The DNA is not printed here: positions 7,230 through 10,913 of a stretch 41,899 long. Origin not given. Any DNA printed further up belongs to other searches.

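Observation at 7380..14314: Seven-kb glycosylation block built from unusual domain fusions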

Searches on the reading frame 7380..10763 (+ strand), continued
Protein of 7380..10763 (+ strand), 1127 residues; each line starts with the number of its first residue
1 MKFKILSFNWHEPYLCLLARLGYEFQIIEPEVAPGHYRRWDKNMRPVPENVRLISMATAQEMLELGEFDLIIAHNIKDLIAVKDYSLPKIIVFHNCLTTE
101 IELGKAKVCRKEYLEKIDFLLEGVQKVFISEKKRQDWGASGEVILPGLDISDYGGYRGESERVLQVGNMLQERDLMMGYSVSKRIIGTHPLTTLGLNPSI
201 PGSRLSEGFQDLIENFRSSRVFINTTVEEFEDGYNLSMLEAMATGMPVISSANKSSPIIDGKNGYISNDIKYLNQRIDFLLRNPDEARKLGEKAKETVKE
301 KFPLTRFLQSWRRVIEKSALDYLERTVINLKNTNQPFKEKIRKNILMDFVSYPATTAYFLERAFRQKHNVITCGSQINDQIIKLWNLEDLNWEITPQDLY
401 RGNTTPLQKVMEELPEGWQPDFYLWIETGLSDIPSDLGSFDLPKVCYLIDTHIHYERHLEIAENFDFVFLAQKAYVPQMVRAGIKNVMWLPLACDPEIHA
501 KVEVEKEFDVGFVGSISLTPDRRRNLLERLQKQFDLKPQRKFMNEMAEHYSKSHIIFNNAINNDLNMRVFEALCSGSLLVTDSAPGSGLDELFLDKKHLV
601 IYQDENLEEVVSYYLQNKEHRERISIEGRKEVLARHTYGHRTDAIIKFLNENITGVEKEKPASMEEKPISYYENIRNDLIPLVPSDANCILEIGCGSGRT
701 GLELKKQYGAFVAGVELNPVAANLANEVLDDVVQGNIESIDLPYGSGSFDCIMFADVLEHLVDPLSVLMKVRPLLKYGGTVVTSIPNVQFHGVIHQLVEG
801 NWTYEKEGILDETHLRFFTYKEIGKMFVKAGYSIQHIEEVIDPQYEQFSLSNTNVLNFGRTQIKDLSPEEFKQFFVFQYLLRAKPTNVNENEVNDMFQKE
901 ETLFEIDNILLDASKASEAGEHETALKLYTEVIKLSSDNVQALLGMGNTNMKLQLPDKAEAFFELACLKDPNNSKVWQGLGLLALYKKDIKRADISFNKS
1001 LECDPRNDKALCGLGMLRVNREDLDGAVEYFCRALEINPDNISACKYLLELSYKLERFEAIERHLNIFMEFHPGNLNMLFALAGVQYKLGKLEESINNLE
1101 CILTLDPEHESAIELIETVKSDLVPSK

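Call 7: find_homologous_proteins(query=window:7380-10763:+)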
Query window:7380-10763:+ (1127 aa): 631 proteins with E <= 0.001 among 6448 candidates; the best 120 are listed.
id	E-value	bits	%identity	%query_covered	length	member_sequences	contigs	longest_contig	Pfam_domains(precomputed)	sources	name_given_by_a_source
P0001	0.0e+0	2586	100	100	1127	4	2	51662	PF13489.13,PF13431.13,PF23914.2,PF13414.13,PF13524.13,PF13428.13,PF08241.19,PF13692.13,PF13847.13,PF14559.13,PF00534.27,PF13649.13,PF00515.35,PF13424.13,PF13432.13,PF13181.13,PF08242.19,PF07719.24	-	-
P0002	0.0e+0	2222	85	100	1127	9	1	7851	PF13489.13,PF13431.13,PF23914.2,PF13414.13,PF13524.13,PF13428.13,PF08241.19,PF25064.2,PF13692.13,PF07021.19,PF13847.13,PF14559.13,PF00534.27,PF13371.13,PF13649.13,PF00515.35,PF13424.13,PF13432.13,PF13181.13,PF08242.19,PF07719.24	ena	-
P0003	0.0e+0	2092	80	100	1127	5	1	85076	PF13489.13,PF13431.13,PF23914.2,PF13414.13,PF13524.13,PF13428.13,PF08241.19,PF25064.2,PF13692.13,PF07021.19,PF13847.13,PF14559.13,PF00534.27,PF13371.13,PF13649.13,PF00515.35,PF12895.14,PF13424.13,PF13432.13,PF13181.13,PF08242.19,PF07719.24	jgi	jgi:spore maturation protein CgeB/SAM-dependent methyltransferase/thioredoxin-like negative regulato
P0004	0.0e+0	2044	78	100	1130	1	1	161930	PF13489.13,PF13431.13,PF23914.2,PF13414.13,PF13524.13,PF13428.13,PF08241.19,PF13692.13,PF13847.13,PF14559.13,PF00534.27,PF13649.13,PF00515.35,PF13424.13,PF13432.13,PF13181.13,PF08242.19,PF07719.24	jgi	jgi:spore maturation protein CgeB/tetratricopeptide (TPR) repeat protein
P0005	0.0e+0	2039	77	100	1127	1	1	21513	PF13489.13,PF13431.13,PF23914.2,PF13414.13,PF13524.13,PF13428.13,PF08241.19,PF25064.2,PF13692.13,PF07021.19,PF13847.13,PF14559.13,PF00534.27,PF13649.13,PF00515.35,PF13432.13,PF13181.13,PF08242.19,PF07719.24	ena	-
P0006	0.0e+0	2036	77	100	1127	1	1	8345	PF13489.13,PF13431.13,PF23914.2,PF13414.13,PF13524.13,PF13428.13,PF08241.19,PF25064.2,PF13692.13,PF07021.19,PF13847.13,PF14559.13,PF00534.27,PF13649.13,PF00515.35,PF13432.13,PF13181.13,PF08242.19,PF07719.24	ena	-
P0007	0.0e+0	2033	77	100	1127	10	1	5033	PF13489.13,PF13431.13,PF23914.2,PF13414.13,PF13524.13,PF13428.13,PF08241.19,PF25064.2,PF13692.13,PF07021.19,PF13847.13,PF14559.13,PF00534.27,PF13649.13,PF00515.35,PF13432.13,PF13181.13,PF08242.19,PF07719.24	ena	-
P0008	0.0e+0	2032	77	100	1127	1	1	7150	PF13489.13,PF13431.13,PF23914.2,PF13414.13,PF13524.13,PF13428.13,PF08241.19,PF25064.2,PF13692.13,PF07021.19,PF13847.13,PF14559.13,PF00534.27,PF13649.13,PF00515.35,PF13432.13,PF13181.13,PF08242.19,PF07719.24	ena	-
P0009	0.0e+0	2031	77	100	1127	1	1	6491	PF13489.13,PF13431.13,PF23914.2,PF13414.13,PF13524.13,PF13428.13,PF08241.19,PF25064.2,PF13692.13,PF07021.19,PF13847.13,PF14559.13,PF00534.27,PF13649.13,PF00515.35,PF13432.13,PF13181.13,PF08242.19,PF07719.24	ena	-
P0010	0.0e+0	2031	77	100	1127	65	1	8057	PF13489.13,PF13431.13,PF23914.2,PF13414.13,PF13524.13,PF13428.13,PF08241.19,PF25064.2,PF13692.13,PF07021.19,PF13847.13,PF14559.13,PF00534.27,PF13649.13,PF00515.35,PF13432.13,PF13181.13,PF08242.19,PF07719.24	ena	-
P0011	0.0e+0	2031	77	100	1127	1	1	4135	PF13489.13,PF13431.13,PF23914.2,PF13414.13,PF13524.13,PF13428.13,PF08241.19,PF25064.2,PF13692.13,PF07021.19,PF13847.13,PF14559.13,PF00534.27,PF13649.13,PF00515.35,PF13424.13,PF13432.13,PF13181.13,PF08242.19,PF07719.24,PF13174.13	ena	-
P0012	0.0e+0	2030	77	100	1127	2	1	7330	PF13489.13,PF13431.13,PF23914.2,PF13414.13,PF13524.13,PF13428.13,PF08241.19,PF25064.2,PF13692.13,PF07021.19,PF13847.13,PF14559.13,PF00534.27,PF13649.13,PF00515.35,PF13432.13,PF13181.13,PF08242.19,PF07719.24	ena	-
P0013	0.0e+0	2028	77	100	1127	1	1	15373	PF13489.13,PF13431.13,PF23914.2,PF02353.27,PF13414.13,PF13524.13,PF13428.13,PF08241.19,PF25064.2,PF13692.13,PF07021.19,PF13847.13,PF14559.13,PF00534.27,PF13649.13,PF00515.35,PF13424.13,PF13432.13,PF13181.13,PF08242.19,PF07719.24,PF13174.13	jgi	-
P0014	0.0e+0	2024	77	100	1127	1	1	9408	PF13489.13,PF13431.13,PF23914.2,PF13414.13,PF13524.13,PF13428.13,PF08241.19,PF25064.2,PF13692.13,PF07021.19,PF13847.13,PF14559.13,PF00534.27,PF13649.13,PF00515.35,PF13424.13,PF13432.13,PF13181.13,PF08242.19,PF07719.24,PF13174.13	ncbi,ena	-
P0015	0.0e+0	2023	77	100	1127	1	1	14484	PF13489.13,PF13431.13,PF23914.2,PF13414.13,PF13524.13,PF13428.13,PF08241.19,PF25064.2,PF13692.13,PF07021.19,PF13847.13,PF14559.13,PF00534.27,PF13649.13,PF00515.35,PF13424.13,PF13432.13,PF13181.13,PF08242.19,PF07719.24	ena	-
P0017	0.0e+0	2019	77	100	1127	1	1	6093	PF13489.13,PF13431.13,PF23914.2,PF13414.13,PF13524.13,PF13428.13,PF08241.19,PF25064.2,PF13692.13,PF07021.19,PF13847.13,PF14559.13,PF00534.27,PF13649.13,PF00515.35,PF13424.13,PF13432.13,PF13181.13,PF08242.19,PF07719.24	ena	-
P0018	0.0e+0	2009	76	100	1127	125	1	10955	PF13489.13,PF13431.13,PF23914.2,PF13414.13,PF13524.13,PF13428.13,PF08241.19,PF25064.2,PF13692.13,PF07021.19,PF13847.13,PF14559.13,PF00534.27,PF13649.13,PF00515.35,PF13424.13,PF13432.13,PF13181.13,PF08242.19,PF07719.24,PF13174.13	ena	-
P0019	0.0e+0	1997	75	100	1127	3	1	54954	PF13489.13,PF13431.13,PF23914.2,PF02353.27,PF13524.13,PF13428.13,PF08241.19,PF25064.2,PF13692.13,PF07021.19,PF13847.13,PF14559.13,PF00534.27,PF13649.13,PF00515.35,PF13424.13,PF13432.13,PF13181.13,PF08242.19,PF07719.24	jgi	jgi:glycosyltransferase involved in cell wall biosynthesis/tetratricopeptide (TPR) repeat protein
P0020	0.0e+0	1994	77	99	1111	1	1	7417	PF13489.13,PF13431.13,PF23914.2,PF02353.27,PF13414.13,PF13524.13,PF13428.13,PF08241.19,PF25064.2,PF13692.13,PF07021.19,PF13847.13,PF14559.13,PF00534.27,PF13649.13,PF00515.35,PF13424.13,PF13432.13,PF13181.13,PF08242.19,PF07719.24,PF13174.13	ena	-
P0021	0.0e+0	1986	74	100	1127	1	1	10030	PF13489.13,PF13431.13,PF23914.2,PF13414.13,PF13524.13,PF13428.13,PF08241.19,PF25064.2,PF13692.13,PF07021.19,PF13847.13,PF14559.13,PF00534.27,PF13649.13,PF00515.35,PF13424.13,PF13432.13,PF13181.13,PF08242.19,PF07719.24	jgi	-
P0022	0.0e+0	1985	74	100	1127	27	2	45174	PF13489.13,PF13431.13,PF23914.2,PF13414.13,PF13524.13,PF13428.13,PF08241.19,PF25064.2,PF13692.13,PF07021.19,PF13847.13,PF14559.13,PF00534.27,PF13649.13,PF00515.35,PF13424.13,PF13432.13,PF13181.13,PF08242.19,PF07719.24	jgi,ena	-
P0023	0.0e+0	1947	73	100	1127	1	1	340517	PF13489.13,PF13431.13,PF23914.2,PF02353.27,PF13414.13,PF13524.13,PF13428.13,PF08241.19,PF13692.13,PF07021.19,PF13847.13,PF14559.13,PF00534.27,PF13371.13,PF13649.13,PF00515.35,PF13424.13,PF13432.13,PF13181.13,PF08242.19,PF07719.24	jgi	jgi:glycosyltransferase involved in cell wall biosynthesis/tetratricopeptide (TPR) repeat protein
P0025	0.0e+0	1923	72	100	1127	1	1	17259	PF13489.13,PF13431.13,PF23914.2,PF13414.13,PF13524.13,PF13428.13,PF08241.19,PF13692.13,PF07021.19,PF13847.13,PF14559.13,PF00534.27,PF13371.13,PF13649.13,PF00515.35,PF13424.13,PF13432.13,PF13181.13,PF08242.19,PF07719.24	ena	-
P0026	0.0e+0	1921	73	100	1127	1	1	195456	PF13489.13,PF13431.13,PF23914.2,PF02353.27,PF13414.13,PF13524.13,PF13428.13,PF08241.19,PF13692.13,PF07021.19,PF13847.13,PF14559.13,PF00534.27,PF13649.13,PF00515.35,PF13424.13,PF13181.13,PF08242.19,PF07719.24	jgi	jgi:glycosyltransferase involved in cell wall biosynthesis/ubiquinone/menaquinone biosynthesis C-met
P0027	0.0e+0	1921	73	100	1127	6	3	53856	PF13489.13,PF13431.13,PF23914.2,PF13414.13,PF13524.13,PF13428.13,PF08241.19,PF13692.13,PF07021.19,PF13847.13,PF14559.13,PF00534.27,PF13371.13,PF13649.13,PF00515.35,PF13424.13,PF13432.13,PF13181.13,PF08242.19,PF07719.24,PF13174.13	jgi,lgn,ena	-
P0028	0.0e+0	1920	73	100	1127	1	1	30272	PF13489.13,PF13431.13,PF23914.2,PF13414.13,PF13524.13,PF13428.13,PF08241.19,PF13692.13,PF07021.19,PF13847.13,PF14559.13,PF00534.27,PF13371.13,PF13649.13,PF00515.35,PF13424.13,PF13432.13,PF13181.13,PF08242.19,PF07719.24,PF13174.13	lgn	-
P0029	0.0e+0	1912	72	100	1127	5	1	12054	PF13489.13,PF13431.13,PF23914.2,PF13524.13,PF13428.13,PF08241.19,PF13692.13,PF13847.13,PF14559.13,PF00534.27,PF13649.13,PF00515.35,PF13424.13,PF13432.13,PF13181.13,PF08242.19,PF07719.24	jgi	jgi:glycosyltransferase involved in cell wall biosynthesis/tetratricopeptide (TPR) repeat protein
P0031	0.0e+0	1906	71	100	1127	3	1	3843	PF13489.13,PF13431.13,PF23914.2,PF13414.13,PF13524.13,PF13428.13,PF08241.19,PF13692.13,PF07021.19,PF13847.13,PF14559.13,PF00534.27,PF13649.13,PF00515.35,PF13424.13,PF13432.13,PF13181.13,PF08242.19,PF07719.24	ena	-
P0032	0.0e+0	1905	72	100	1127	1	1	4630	PF13489.13,PF13431.13,PF23914.2,PF13524.13,PF13428.13,PF08241.19,PF13692.13,PF07021.19,PF13847.13,PF14559.13,PF00534.27,PF13371.13,PF13649.13,PF00515.35,PF13432.13,PF13181.13,PF08242.19,PF07719.24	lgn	-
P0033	0.0e+0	1895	71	100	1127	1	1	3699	PF13489.13,PF13431.13,PF23914.2,PF13414.13,PF13524.13,PF13428.13,PF08241.19,PF13692.13,PF07021.19,PF13847.13,PF14559.13,PF00534.27,PF13371.13,PF13649.13,PF00515.35,PF13424.13,PF13432.13,PF13181.13,PF08242.19,PF07719.24,PF13174.13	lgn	-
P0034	0.0e+0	1881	71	100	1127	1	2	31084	PF13489.13,PF13414.13,PF08241.19,PF07021.19,PF13847.13,PF24575.2,PF00515.35,PF13424.13,PF07719.24,PF13174.13,PF13431.13,PF23914.2,PF13524.13,PF13176.13,PF13428.13,PF25064.2,PF13692.13,PF14559.13,PF00534.27,PF13371.13,PF13649.13,PF12895.14,PF13432.13,PF13181.13,PF08242.19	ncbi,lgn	-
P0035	0.0e+0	1868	71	100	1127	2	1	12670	PF13489.13,PF13431.13,PF23914.2,PF13414.13,PF13524.13,PF13428.13,PF08241.19,PF25064.2,PF13692.13,PF07021.19,PF13847.13,PF14559.13,PF00534.27,PF13649.13,PF00515.35,PF13424.13,PF13432.13,PF13181.13,PF08242.19,PF07719.24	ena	-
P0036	0.0e+0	1865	71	100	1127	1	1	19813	PF13489.13,PF13431.13,PF13524.13,PF13428.13,PF08241.19,PF13692.13,PF07021.19,PF13847.13,PF14559.13,PF00534.27,PF13649.13,PF00515.35,PF13424.13,PF13432.13,PF13181.13,PF08242.19,PF07719.24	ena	-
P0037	0.0e+0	1859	70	100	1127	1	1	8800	PF13489.13,PF13431.13,PF23914.2,PF13414.13,PF13524.13,PF13428.13,PF08241.19,PF25064.2,PF13692.13,PF07021.19,PF13847.13,PF14559.13,PF24575.2,PF00534.27,PF13649.13,PF00515.35,PF13424.13,PF13432.13,PF13181.13,PF08242.19,PF07719.24,PF13174.13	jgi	jgi:spore maturation protein CgeB/cyclopropane fatty-acyl-phospholipid synthase-like methyltransfera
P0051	0.0e+0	1807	69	100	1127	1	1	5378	PF25063.1,PF13489.13,PF13431.13,PF23914.2,PF02353.27,PF13524.13,PF13428.13,PF08241.19,PF13692.13,PF07021.19,PF13847.13,PF14559.13,PF00534.27,PF13649.13,PF00515.35,PF13424.13,PF13432.13,PF13181.13,PF08242.19,PF07719.24,PF13174.13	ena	-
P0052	0.0e+0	1788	67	100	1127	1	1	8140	PF13489.13,PF13431.13,PF23914.2,PF02353.27,PF13414.13,PF13524.13,PF13428.13,PF08241.19,PF25064.2,PF13692.13,PF07021.19,PF13847.13,PF14559.13,PF00534.27,PF13649.13,PF00515.35,PF13424.13,PF13432.13,PF13181.13,PF08242.19,PF07719.24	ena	-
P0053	0.0e+0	1786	67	100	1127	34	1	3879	PF13489.13,PF13431.13,PF23914.2,PF02353.27,PF13524.13,PF13428.13,PF08241.19,PF25064.2,PF13692.13,PF13847.13,PF14559.13,PF00534.27,PF13649.13,PF00515.35,PF13432.13,PF13181.13,PF08242.19,PF07719.24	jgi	jgi:glycosyltransferase involved in cell wall biosynthesis/tetratricopeptide (TPR) repeat protein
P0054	0.0e+0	1778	68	100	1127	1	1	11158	PF25063.1,PF13489.13,PF13431.13,PF23914.2,PF02353.27,PF13414.13,PF13524.13,PF13428.13,PF08241.19,PF25064.2,PF13692.13,PF13847.13,PF14559.13,PF00534.27,PF13649.13,PF00515.35,PF13424.13,PF13432.13,PF13181.13,PF08242.19,PF07719.24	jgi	jgi:glycosyltransferase involved in cell wall biosynthesis/ubiquinone/menaquinone biosynthesis C-met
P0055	0.0e+0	1771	67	100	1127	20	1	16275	PF13489.13,PF13431.13,PF23914.2,PF02353.27,PF13414.13,PF13524.13,PF13428.13,PF08241.19,PF13692.13,PF07021.19,PF13847.13,PF14559.13,PF00534.27,PF13649.13,PF00515.35,PF13424.13,PF13432.13,PF13181.13,PF08242.19,PF07719.24,PF13174.13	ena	-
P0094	0.0e+0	1342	53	100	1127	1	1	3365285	PF13489.13,PF13431.13,PF23914.2,PF13414.13,PF13524.13,PF13428.13,PF08241.19,PF25064.2,PF13692.13,PF07021.19,PF13847.13,PF14559.13,PF00534.27,PF13371.13,PF13649.13,PF00515.35,PF13424.13,PF13432.13,PF13181.13,PF08242.19,PF07719.24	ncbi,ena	-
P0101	0.0e+0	1329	49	99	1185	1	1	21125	PF13489.13,PF13431.13,PF23914.2,PF13414.13,PF13524.13,PF13428.13,PF08241.19,PF13692.13,PF07021.19,PF13847.13,PF14559.13,PF00534.27,PF13649.13,PF00515.35,PF13432.13,PF13181.13,PF08242.19,PF07719.24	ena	-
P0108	0.0e+0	1322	52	99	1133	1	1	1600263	PF13489.13,PF13431.13,PF23914.2,PF25060.1,PF13414.13,PF13524.13,PF13428.13,PF08241.19,PF13692.13,PF13847.13,PF14559.13,PF00534.27,PF13649.13,PF00515.35,PF12895.14,PF13424.13,PF21033.5,PF13432.13,PF13181.13,PF08242.19,PF07719.24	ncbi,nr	ncbi:MAG: hypothetical protein NPINA01_11390 [Nitrospinaceae bacterium]|nr:MAG: hypothetical protein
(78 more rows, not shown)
